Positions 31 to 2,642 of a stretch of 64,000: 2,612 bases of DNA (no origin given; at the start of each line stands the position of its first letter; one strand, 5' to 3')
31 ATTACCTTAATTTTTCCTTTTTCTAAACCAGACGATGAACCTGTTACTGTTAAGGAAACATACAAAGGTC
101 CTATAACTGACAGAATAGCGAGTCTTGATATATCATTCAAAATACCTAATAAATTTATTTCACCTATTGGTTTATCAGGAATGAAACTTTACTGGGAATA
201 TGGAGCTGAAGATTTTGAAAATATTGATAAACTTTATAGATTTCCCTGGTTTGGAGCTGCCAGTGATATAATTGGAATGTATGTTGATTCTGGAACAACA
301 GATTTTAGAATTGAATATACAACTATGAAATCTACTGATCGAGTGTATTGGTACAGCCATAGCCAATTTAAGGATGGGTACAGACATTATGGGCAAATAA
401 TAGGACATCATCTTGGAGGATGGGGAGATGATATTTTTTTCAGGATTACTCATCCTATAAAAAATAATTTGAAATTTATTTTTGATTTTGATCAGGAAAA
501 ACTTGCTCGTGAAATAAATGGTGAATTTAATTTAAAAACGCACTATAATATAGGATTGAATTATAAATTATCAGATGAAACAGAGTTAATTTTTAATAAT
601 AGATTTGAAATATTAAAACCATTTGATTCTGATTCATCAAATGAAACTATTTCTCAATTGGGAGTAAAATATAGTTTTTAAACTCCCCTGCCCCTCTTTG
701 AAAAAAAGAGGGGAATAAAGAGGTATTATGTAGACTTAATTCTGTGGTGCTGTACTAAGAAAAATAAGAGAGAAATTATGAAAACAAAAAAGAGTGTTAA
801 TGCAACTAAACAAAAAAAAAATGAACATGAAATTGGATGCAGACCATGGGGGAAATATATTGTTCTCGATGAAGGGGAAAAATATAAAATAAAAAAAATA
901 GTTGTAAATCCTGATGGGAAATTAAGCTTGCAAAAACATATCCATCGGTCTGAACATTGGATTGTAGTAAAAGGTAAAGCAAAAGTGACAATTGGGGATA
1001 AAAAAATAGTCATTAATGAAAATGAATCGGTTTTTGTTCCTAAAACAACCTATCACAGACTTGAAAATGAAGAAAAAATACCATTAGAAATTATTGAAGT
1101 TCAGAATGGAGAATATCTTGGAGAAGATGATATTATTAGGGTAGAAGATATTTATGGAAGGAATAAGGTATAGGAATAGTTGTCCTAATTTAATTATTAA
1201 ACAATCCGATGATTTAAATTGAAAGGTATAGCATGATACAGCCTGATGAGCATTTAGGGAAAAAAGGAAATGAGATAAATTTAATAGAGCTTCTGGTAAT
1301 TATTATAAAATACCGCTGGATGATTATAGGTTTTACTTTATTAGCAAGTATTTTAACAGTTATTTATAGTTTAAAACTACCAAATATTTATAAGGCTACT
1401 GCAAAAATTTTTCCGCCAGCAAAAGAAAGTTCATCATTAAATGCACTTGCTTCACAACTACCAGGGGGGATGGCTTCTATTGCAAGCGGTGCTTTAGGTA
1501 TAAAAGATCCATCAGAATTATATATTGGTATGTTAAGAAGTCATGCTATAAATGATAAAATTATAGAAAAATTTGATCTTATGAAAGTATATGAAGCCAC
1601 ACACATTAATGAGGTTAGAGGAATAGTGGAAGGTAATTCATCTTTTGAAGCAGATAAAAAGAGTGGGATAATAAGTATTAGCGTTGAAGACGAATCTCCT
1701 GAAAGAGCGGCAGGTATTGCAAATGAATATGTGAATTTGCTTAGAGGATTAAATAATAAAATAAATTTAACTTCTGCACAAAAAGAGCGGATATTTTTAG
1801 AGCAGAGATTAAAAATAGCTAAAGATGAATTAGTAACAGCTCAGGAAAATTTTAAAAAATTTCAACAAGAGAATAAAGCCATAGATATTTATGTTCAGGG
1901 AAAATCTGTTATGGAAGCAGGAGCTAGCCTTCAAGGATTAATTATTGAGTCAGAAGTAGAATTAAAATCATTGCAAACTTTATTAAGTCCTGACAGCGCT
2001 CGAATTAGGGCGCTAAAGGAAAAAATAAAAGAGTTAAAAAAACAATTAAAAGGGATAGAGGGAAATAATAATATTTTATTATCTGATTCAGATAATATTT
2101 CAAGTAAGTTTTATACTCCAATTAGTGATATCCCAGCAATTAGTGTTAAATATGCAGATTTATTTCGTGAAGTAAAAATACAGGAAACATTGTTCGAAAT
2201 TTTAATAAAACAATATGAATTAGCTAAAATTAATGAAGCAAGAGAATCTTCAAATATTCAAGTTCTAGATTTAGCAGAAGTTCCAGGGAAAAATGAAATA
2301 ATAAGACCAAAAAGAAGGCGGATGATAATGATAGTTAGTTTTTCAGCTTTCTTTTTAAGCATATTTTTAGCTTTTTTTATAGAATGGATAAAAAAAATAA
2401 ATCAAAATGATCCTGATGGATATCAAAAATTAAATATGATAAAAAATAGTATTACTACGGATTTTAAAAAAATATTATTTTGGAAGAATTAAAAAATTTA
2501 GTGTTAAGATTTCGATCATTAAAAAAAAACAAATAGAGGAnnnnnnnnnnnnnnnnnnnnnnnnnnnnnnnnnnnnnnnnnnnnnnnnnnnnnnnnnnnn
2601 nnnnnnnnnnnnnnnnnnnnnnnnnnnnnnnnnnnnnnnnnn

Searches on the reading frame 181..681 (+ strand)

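Call 10: search_protein_families(library=pfam, proteins=[window:181-681:+], max_evalue=0.00001)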
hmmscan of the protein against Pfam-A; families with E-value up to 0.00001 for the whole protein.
window:181-681:+ (166 aa): 1 family
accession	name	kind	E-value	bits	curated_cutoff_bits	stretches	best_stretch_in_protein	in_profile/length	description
PF14052.12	Caps_assemb_Wzi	-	3e-15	56.5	30.1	1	2-119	229-349/392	Capsule assembly protein Wzi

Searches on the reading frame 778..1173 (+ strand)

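Call 10: search_protein_families(library=pfam, proteins=[window:778-1173:+], max_evalue=0.00001)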
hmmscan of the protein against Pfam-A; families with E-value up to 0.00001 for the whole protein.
window:778-1173:+ (131 aa): 2 families
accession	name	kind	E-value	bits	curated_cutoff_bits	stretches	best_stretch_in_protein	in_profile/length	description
PF01050.24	MannoseP_isomer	-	1.4e-48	164.3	23.6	1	11-124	3-116/116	Mannose-6-phosphate isomerase C-terminal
PF07883.17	Cupin_2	-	8.4e-12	45.1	27.2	1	43-108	5-69/70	Cupin domain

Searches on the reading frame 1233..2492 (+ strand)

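Call 10: search_protein_families(library=pfam, proteins=[window:1233-2492:+], max_evalue=0.00001)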
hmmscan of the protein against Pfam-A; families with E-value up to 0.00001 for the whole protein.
window:1233-2492:+ (419 aa): 1 family
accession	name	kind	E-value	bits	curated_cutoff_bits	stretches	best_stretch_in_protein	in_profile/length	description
PF02706.20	Wzz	-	3.3e-14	53.4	25.5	1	13-112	1-89/91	Chain length determinant protein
